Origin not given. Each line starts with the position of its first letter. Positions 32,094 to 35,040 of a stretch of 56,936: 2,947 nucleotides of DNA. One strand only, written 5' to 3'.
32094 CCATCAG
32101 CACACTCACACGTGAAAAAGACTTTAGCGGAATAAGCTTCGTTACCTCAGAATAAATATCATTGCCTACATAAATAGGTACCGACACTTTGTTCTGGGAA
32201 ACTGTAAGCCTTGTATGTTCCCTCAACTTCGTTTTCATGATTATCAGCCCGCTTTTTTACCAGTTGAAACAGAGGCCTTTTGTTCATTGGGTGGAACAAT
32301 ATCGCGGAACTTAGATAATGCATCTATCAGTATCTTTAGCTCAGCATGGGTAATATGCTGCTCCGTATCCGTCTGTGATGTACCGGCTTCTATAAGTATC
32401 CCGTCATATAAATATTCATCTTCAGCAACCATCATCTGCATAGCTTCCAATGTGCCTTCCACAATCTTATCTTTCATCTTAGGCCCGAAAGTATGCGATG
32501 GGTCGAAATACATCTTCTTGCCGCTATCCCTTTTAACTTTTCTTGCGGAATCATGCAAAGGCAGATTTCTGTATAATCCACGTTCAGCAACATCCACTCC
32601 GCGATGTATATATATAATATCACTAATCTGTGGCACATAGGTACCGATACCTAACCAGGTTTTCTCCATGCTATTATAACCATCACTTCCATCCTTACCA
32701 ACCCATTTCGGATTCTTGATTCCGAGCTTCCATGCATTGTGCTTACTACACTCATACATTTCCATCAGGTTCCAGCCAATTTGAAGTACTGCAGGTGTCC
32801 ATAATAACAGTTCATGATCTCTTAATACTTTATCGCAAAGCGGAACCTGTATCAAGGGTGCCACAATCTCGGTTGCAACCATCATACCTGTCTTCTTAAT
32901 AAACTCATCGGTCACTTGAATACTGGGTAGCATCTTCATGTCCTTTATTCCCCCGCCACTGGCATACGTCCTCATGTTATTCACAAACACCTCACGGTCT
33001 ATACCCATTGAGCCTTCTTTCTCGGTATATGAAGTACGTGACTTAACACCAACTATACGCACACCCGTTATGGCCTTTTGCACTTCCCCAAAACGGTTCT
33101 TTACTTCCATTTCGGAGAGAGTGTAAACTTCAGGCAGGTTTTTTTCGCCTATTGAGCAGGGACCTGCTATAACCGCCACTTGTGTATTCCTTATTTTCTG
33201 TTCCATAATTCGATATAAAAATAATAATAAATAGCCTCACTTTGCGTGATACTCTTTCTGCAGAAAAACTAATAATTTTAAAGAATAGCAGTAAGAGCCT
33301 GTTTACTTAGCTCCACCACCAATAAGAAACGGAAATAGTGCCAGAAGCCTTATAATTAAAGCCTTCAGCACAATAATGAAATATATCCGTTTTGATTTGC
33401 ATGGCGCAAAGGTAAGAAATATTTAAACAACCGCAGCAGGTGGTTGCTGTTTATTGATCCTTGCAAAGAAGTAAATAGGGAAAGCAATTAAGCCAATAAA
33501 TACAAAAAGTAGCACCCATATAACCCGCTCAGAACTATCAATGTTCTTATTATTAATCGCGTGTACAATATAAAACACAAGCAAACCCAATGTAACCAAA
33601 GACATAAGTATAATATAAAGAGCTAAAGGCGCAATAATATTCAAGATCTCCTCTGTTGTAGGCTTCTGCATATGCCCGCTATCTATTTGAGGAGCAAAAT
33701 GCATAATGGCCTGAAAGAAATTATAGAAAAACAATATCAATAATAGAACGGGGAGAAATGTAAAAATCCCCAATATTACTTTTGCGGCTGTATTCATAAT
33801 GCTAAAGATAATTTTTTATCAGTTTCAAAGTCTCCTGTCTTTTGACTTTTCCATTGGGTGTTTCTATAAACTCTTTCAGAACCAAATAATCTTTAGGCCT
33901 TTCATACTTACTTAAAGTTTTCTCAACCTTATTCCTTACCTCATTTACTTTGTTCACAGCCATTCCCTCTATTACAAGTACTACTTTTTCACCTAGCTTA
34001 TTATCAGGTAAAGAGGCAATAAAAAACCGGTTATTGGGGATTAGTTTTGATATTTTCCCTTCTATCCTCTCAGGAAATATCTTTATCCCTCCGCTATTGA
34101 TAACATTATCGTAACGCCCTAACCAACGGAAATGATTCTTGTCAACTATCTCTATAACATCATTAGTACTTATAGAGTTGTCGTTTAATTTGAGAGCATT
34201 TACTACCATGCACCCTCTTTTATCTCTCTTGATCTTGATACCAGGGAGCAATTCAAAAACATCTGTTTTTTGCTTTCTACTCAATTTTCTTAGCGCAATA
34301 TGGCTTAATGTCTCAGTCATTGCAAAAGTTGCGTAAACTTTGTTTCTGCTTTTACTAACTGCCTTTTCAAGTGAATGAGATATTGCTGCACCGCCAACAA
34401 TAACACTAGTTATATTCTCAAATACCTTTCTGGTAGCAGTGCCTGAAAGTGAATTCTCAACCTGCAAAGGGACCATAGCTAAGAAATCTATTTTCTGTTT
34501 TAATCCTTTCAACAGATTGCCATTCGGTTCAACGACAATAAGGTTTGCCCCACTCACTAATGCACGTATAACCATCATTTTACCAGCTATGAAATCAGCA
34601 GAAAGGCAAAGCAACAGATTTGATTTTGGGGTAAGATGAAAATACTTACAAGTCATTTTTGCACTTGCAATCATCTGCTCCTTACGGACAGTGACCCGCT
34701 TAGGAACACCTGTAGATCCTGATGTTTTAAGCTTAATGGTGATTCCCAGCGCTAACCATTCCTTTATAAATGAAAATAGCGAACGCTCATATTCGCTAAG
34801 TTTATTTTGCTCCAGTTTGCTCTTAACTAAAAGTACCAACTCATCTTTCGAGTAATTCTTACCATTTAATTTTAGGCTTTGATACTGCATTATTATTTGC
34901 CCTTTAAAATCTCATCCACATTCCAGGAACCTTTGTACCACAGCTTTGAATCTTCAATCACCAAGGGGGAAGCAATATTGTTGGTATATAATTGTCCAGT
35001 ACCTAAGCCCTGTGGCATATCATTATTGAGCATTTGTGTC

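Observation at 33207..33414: Untracked 31-codon leader ORF ending Y-W-W-W-S-stop upstream of the aro-trp block: candidate ribosome-mediated attenuator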

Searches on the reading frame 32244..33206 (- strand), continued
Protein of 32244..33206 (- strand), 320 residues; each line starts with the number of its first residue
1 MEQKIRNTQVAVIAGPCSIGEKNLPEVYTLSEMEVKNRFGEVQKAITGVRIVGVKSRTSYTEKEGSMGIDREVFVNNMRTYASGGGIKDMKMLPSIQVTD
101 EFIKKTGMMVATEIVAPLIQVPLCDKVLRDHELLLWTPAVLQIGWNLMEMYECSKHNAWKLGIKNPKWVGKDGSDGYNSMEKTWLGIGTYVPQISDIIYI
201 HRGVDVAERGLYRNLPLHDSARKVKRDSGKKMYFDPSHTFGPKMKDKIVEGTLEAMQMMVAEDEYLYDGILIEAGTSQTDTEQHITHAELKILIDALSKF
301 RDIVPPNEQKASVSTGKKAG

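Call 57: search_protein_families(library=pfam, proteins=[L055:3884-5170:+, L055:5131-5661:+, L055:5658-6488:+, L058:4194-5345:+, L058:5329-6633:+, L013:7008-7301:+, L013:7201-8034:+, L013:8031-8849:+], max_evalue=0.001)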
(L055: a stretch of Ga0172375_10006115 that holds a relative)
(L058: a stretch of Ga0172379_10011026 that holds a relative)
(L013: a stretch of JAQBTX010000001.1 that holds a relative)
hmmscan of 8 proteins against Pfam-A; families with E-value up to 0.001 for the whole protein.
L055:3884-5170:+ (428 aa): 1 family
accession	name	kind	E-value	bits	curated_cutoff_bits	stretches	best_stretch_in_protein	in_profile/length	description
PF00275.25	EPSP_synthase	-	1.2e-115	387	22.8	1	11-420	5-417/417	EPSP synthase (3-phosphoshikimate 1-carboxyvinyltransferase)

L055:5131-5661:+ (176 aa): 9 families
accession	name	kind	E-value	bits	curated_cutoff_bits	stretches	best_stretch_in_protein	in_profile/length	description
PF01202.28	SKI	-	3.9e-43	147.7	22.1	1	21-175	1-158/159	Shikimate kinase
PF13238.12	AAA_18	-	1.3e-10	42.2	29.4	1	15-127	1-112/128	AAA domain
PF13207.12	AAA_17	-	2e-07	31.8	27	1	19-129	2-125/136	AAA domain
PF13671.12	AAA_33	-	3.7e-07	31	27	1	15-88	2-76/143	AAA domain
PF20720.3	nSTAND3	-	4.5e-05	23.6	27.2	0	15-37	20-42/155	Novel STAND NTPase 3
PF00004.35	AAA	-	5.3e-05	24.1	21.2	1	15-60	1-38/131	ATPase family associated with various cellular activities (AAA)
PF13189.12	Cytidylate_kin2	-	0.00014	22.5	28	0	19-66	6-52/176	Cytidylate kinase-like family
PF01712.25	dNK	-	0.00016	21.9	27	0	16-42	2-28/203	Deoxynucleoside kinase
PF13521.12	AAA_28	-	0.00017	22.3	27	1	14-88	1-79/164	AAA domain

L055:5658-6488:+ (276 aa): 5 families
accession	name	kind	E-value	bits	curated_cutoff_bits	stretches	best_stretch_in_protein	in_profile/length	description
PF08501.16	Shikimate_dh_N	-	6.5e-25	87.6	27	1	12-96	1-83/83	Shikimate dehydrogenase substrate binding domain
PF18317.6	SDH_C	-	3.1e-13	49.6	25.8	1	241-270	1-30/31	Shikimate 5'-dehydrogenase C-terminal domain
PF01488.26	Shikimate_DH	-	4.9e-10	40.1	24.3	1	119-193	6-85/138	Shikimate / quinate 5-dehydrogenase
PF03807.23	F420_oxidored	-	1.4e-05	26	21.6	1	127-191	1-67/94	NADP oxidoreductase coenzyme F420-dependent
PF13241.12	NAD_binding_7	-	0.00026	22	22.1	1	122-191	4-69/104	Putative NAD(P)-binding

L058:4194-5345:+ (383 aa): 4 families
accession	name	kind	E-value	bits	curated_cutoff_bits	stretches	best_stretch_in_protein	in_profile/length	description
PF00155.27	Aminotran_1_2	-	4e-58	197.8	19.7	1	35-372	2-346/361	Aminotransferase class I and II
PF01041.23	DegT_DnrJ_EryC1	-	9e-07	28.9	19.8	1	116-211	61-149/360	DegT/DnrJ/EryC1/StrS aminotransferase family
PF01053.26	Cys_Met_Meta_PP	-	1e-06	28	27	1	113-210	85-176/381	Cys/Met metabolism PLP-dependent enzyme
PF00266.25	Aminotran_5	-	3.4e-05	23.4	21.5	1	112-209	78-177/371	Aminotransferase class-V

L058:5329-6633:+ (434 aa): 3 families
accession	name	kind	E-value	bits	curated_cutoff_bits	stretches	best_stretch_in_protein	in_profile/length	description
PF00800.23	PDT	-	9.9e-35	120.4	25.2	1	248-433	2-178/181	Prephenate dehydratase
PF02153.23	PDH_N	-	3.3e-12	46.6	26.5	1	41-112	40-109/154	Prephenate dehydrogenase, nucleotide-binding domain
PF03807.23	F420_oxidored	-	0.00083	20.3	21.6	0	44-80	57-92/94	NADP oxidoreductase coenzyme F420-dependent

L013:7008-7301:+ (97 aa): 1 family
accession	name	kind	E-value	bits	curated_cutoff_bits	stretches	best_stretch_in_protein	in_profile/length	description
PF01817.26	CM_2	-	1.9e-21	76.5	27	1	15-94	1-80/80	Chorismate mutase type II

L013:7201-8034:+ (277 aa): 1 family
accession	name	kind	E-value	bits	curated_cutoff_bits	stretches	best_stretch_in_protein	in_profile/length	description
PF02153.23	PDH_N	-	4.5e-20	72.2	26.5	1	74-148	33-107/154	Prephenate dehydrogenase, nucleotide-binding domain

L013:8031-8849:+ (272 aa): 1 family
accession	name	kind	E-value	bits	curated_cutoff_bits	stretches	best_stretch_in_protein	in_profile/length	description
PF00800.23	PDT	-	1.4e-46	159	25.2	1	3-179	1-180/181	Prephenate dehydratase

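Call 63: search_solved_structures(query=A1, max_evalue=0.01)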
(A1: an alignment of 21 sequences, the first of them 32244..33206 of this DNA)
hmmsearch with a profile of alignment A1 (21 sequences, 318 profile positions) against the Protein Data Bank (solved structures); distinct sequences matched with E-value up to 0.01: 0.
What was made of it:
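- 32244..33206 (-): First structural gene: a 320-aa, very divergent type I-beta DAHP synthase-like enzyme. There is no PDB sequence match (call 63).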

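Call 71: predict_structure(alignment_id=A1)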
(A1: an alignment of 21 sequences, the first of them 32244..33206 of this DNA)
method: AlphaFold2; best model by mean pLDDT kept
length: 320 residues; sequences in the alignment: 21
mean_pLDDT: 81.6   pTM: 0.84
mean pLDDT of the five models: 81.6, 80.6, 80.4, 80.3, 78.6
residues with pLDDT >= 90: 146; 70-90: 107; 50-70: 49; < 50: 18
segments of 3 or more residues with pLDDT < 50: 207-209, 310-320
pLDDT, mean of each block of 10 residues (from residue 1): 78 92 91 92 93 73 67 90 90 96 94 89 93 82 68 86 74 75 72 73 58 65 88 88 86 93 94 83 87 96 69 35
secondary structure, 60 per line:
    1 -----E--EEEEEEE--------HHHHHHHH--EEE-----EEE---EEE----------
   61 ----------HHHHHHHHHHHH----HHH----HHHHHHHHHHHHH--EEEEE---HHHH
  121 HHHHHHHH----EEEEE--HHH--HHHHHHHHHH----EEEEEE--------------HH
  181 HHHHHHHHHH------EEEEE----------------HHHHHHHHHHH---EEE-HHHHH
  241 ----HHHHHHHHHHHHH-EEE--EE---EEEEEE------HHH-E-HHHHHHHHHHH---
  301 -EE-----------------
elements in order: E9-15 H24-31 E34-36 E42-44 E48-50 H71-82 H94-106 E109-113 H117-128 E133-137 H145-154 E159-164 H179-190 E197-201 H218-228 E232-234 H236-240 H245-257 E259-261 E269-274 H287-297
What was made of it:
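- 32244..33206 (-): The AlphaFold model has pLDDT 81.6 (call 71).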

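Call 73: fold_search(model_id=the predicted structure, library=pdb)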
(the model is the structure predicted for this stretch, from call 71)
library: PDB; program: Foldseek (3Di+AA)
matches with E <= 10: 1657; with E <= 0.001: 176
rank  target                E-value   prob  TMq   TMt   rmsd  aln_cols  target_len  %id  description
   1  1vr6_D                1.1e-10  1.00  0.62  0.59   3.7       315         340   17  Crystal structure of Phospho-2-dehydro-3-deoxyheptonate aldolase (DAHP synthase) (TM0343) from Thermotoga Maritima at  (released 2005-03-08)
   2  3tfc_B                1.1e-10  1.00  0.61  0.59   3.7       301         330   15  1.95 Angstrom crystal structure of a bifunctional 3-deoxy-7-phosphoheptulonate synthase/chorismate mutase (aroA) from  (released 2011-08-31)
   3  1rzm_A                1.2e-10  1.00  0.65  0.61   3.3       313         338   17  Crystal structure of 3-deoxy-D-arabino-heptulosonate-7-phosphate synthase (DAHPS) from Thermotoga maritima complexed w (released 2004-08-10)
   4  1t8x_A                1.2e-09  1.00  0.58  0.70   4.7       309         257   16  r106g kdo8ps with pep and a5p (released 2005-06-14)
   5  4c1l_A                1.4e-09  1.00  0.58  0.70   4.3       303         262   18  Crystal structure of pyrococcus furiosus 3-deoxy-D-arabino- heptulosonate 7-phosphate synthase I181D interface mutant (released 2013-11-20)
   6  3t4c_A                1.6e-09  1.00  0.52  0.61   9.9       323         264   13  Crystal structure of 2-dehydro-3-deoxyphosphooctonate aldolase from Burkholderia ambifaria (released 2011-08-17)
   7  3t4c_C                1.7e-09  1.00  0.53  0.63   5.9       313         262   11  Crystal structure of 2-dehydro-3-deoxyphosphooctonate aldolase from Burkholderia ambifaria (released 2011-08-17)
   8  3fyo_B                2.1e-09  1.00  0.55  0.65   5.7       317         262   14  Crystal structure of the triple mutant (N23C/D247E/P249A) of 3-deoxy-D-manno-octulosonate 8-phosphate synthase (KDO8PS (released 2009-03-24)
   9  4jtj_B                2.1e-09  1.00  0.53  0.64   6.0       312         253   14  Crystal structure of R117K mutant of 3-deoxy-D-manno-octulosonate 8-phosphate synthase (KDO8PS) from Neisseria meningi (released 2013-06-26)
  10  4grs_D                2.3e-09  1.00  0.60  0.58   3.8       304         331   17  Crystal structure of a chimeric DAH7PS (released 2013-02-06)
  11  1gg0                  2.7e-09  1.00  0.58  0.66   9.4       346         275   14  CRYSTAL STRUCTURE ANALYSIS OF KDOP SYNTHASE AT 3.0 A (released 2000-10-04)
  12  3stf_A                2.9e-09  1.00  0.53  0.65   5.8       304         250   13  Crystal structure of a mutant (S211A) of 3-deoxy-D-manno-octulosonate 8-phosphate synthase (KDO8PS) from Neisseria men (released 2011-11-23)
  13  3tml_B                3.7e-09  1.00  0.57  0.67   5.5       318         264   12  Crystal structure of 2-dehydro-3-deoxyphosphooctonate aldolase from Burkholderia cenocepacia (released 2011-09-21)
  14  6bng_A                3.7e-09  1.00  0.57  0.65   4.8       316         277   14  Structure of 2-dehydro-3-deoxyphosphooctonate aldolase from Acinetobacter baumannii (released 2017-12-20)
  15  3qq0_C                4.2e-09  1.00  0.52  0.64   5.4       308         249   14  Crystal structure of a deletion mutant (N59) of 3-deoxy-D-manno-octulosonate 8-phosphate synthase (KDO8PS) from Neisse (released 2011-04-13)
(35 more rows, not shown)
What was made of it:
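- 32244..33206 (-): The best fold matches are T. maritima, Listeria and P. furiosus DAHP synthases and KDO8P synthases, TM about 0.6 (call 73).
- Tried and rejected: The profile search of the DAHP synthase-like family against PDB sequences found nothing (call 63), so I used structure prediction and Foldseek (calls 71, 73).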

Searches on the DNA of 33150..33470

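Call 21: search_rna_families(source=window, start=33150, end=33470, threshold=evalue, max_evalue=10, show_alignments=3)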
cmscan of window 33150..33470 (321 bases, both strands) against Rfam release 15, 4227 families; matches with E-value up to 10: 5.
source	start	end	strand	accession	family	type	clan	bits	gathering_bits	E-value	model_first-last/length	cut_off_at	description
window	33408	33463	+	RF03236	mir-1206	Gene; miRNA;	-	18.8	70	0.28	1-58/58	no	mir-1206 microRNA precursor family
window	33271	33373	-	RF01658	ceN81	Gene; snRNA; snoRNA; HACA-box;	-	17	50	1.2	1-126/126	no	Caenorhabditis snoRNA ceN81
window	33316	33393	-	RF02085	Yar_1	Gene; lncRNA;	-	15.3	50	0.57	1-74/74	no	Yellow-achaete intergenic RNA conserved region 1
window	33186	33227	+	RF03008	malK-II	Cis-reg;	-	14.3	52.9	8.2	1-50/50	no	malK-II RNA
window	33225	33282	+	RF02281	TtnuCD4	Gene; snRNA; snoRNA; CD-box;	-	14.2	60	4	1-60/60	no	Tetrahymena snoRNA TtnuCD4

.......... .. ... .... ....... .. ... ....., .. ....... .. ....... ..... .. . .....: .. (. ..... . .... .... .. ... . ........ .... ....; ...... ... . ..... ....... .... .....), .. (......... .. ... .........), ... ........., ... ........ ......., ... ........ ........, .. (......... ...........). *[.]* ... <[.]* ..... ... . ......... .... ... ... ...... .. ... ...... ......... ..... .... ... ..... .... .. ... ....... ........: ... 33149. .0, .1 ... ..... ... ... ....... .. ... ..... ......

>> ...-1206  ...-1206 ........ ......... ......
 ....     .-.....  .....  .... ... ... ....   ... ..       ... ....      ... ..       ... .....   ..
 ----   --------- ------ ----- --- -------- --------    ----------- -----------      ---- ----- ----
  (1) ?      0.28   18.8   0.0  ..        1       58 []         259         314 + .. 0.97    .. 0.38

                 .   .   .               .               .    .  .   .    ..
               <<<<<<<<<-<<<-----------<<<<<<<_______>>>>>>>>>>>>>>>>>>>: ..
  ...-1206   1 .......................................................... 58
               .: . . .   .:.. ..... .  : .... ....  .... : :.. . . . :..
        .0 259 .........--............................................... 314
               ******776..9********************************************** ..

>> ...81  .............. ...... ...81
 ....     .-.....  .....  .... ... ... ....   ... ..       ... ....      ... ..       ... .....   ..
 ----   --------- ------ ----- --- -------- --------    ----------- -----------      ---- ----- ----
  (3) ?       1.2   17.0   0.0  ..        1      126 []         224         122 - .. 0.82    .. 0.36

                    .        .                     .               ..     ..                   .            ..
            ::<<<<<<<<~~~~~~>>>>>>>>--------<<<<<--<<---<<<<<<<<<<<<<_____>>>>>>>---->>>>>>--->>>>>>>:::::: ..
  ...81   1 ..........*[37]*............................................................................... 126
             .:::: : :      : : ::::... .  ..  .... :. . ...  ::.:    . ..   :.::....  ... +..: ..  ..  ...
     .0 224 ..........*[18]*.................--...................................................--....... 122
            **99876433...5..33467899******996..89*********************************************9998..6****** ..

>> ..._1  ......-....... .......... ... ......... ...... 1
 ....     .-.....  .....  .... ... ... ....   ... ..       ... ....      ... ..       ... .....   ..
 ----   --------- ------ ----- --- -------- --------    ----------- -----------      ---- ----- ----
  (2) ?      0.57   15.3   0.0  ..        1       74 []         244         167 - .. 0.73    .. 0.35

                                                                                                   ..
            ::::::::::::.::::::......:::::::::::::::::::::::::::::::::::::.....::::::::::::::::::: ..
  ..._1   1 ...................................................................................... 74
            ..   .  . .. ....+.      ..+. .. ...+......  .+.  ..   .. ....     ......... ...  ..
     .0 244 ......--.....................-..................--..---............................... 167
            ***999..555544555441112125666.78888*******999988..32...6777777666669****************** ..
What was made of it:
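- Closest known: Bacteroid-trp leader motif. Different: Rfam cmscan finds no match in 33150-33470 even at E up to 10 (call 21).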

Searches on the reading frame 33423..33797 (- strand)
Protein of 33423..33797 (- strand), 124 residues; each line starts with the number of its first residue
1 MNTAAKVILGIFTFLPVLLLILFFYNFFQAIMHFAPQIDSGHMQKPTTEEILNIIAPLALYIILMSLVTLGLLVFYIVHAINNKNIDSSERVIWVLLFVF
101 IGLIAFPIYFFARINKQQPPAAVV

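Call 6: search_protein_families(library=ncbifam, proteins=[window:33423-33797:-])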
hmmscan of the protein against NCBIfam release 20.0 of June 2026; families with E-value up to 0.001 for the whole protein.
window:33423-33797:- (124 aa): 0 families

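Call 7: search_protein_families(library=pfam, proteins=[window:33423-33797:-])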
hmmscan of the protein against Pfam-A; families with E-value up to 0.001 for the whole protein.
window:33423-33797:- (124 aa): 1 family
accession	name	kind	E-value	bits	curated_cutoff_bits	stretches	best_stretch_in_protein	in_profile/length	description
PF13396.11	PLDc_N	-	0.00014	22.2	23.3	1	72-113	2-41/42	Phospholipase_D-nuclease N-terminal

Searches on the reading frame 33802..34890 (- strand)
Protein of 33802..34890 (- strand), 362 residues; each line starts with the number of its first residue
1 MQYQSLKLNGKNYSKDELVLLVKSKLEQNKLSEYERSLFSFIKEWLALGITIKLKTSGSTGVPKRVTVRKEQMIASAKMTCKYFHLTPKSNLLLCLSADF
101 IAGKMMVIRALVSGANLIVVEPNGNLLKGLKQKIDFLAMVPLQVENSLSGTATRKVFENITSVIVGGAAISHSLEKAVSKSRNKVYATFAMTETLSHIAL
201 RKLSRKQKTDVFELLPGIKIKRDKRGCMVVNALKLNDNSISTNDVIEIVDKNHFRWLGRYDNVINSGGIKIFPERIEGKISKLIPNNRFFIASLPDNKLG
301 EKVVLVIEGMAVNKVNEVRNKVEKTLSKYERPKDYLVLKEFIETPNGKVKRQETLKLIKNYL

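Call 6: search_protein_families(library=ncbifam, proteins=[window:33802-34890:-])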
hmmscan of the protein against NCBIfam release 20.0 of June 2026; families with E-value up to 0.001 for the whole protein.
window:33802-34890:- (362 aa): 66 families (the best 25 are shown)
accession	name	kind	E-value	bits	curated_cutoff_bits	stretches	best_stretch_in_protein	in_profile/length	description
TIGR01923.1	menE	equivalog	6.5e-36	124.1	330.15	1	54-353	119-441/442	o-succinylbenzoate--CoA ligase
NF005877.1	PRK07824.1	equivalog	4.2e-33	114.9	345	1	49-355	43-359/362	o-succinylbenzoate--CoA ligase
NF006539.0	PRK09029.1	equivalog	7.8e-33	114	494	1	51-359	139-452/458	o-succinylbenzoate--CoA ligase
NF005660.0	PRK07445.1-2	equivalog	6.5e-29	101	525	1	51-358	73-390/397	O-succinylbenzoic acid--CoA ligase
NF004837.0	PRK06187.1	subfamily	3.6e-26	91.5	476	2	55-207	177-336/531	long-chain-fatty-acid--CoA ligase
NF005662.0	PRK07445.1-4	equivalog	7.3e-25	87.4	640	1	46-359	121-462/467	O-succinylbenzoic acid--CoA ligase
NF002966.0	PRK03640.1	equivalog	1.6e-22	79.7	556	2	234-357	356-479/483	o-succinylbenzoate--CoA ligase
NF005797.0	PRK07638.1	equivalog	1.9e-22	79.5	518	2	232-360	354-481/487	acyl-CoA synthetase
TIGR03098.1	ligase_PEP_1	hypoth_equivalog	2.3e-19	69.3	592.35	2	54-193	169-313/517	acyl-CoA ligase (AMP-forming), exosortase A system-associated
NF052269.1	Staph_lig_FadD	equivalog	5.6e-17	61.3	650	2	54-201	156-308/499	long-chain-fatty-acid--CoA ligase FadD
NF005863.0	PRK07798.1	subfamily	2e-16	59.7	543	1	244-349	415-522/540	acyl-CoA synthetase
NF005661.0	PRK07445.1-3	equivalog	4.8e-16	58.3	795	2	249-353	342-452/468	O-succinylbenzoic acid--CoA ligase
NF005702.0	PRK07514.1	subfamily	3e-14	52.3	558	1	237-352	377-494/506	malonyl-CoA synthase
TIGR01733.1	AA-adenyl-dom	subfamily_domain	3.6e-14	52.4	317.4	1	56-211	128-290/409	amino acid adenylation domain-containing protein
NF006167.0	PRK08308.1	equivalog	7.2e-14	51.5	513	1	56-353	109-406/414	acyl-CoA synthetase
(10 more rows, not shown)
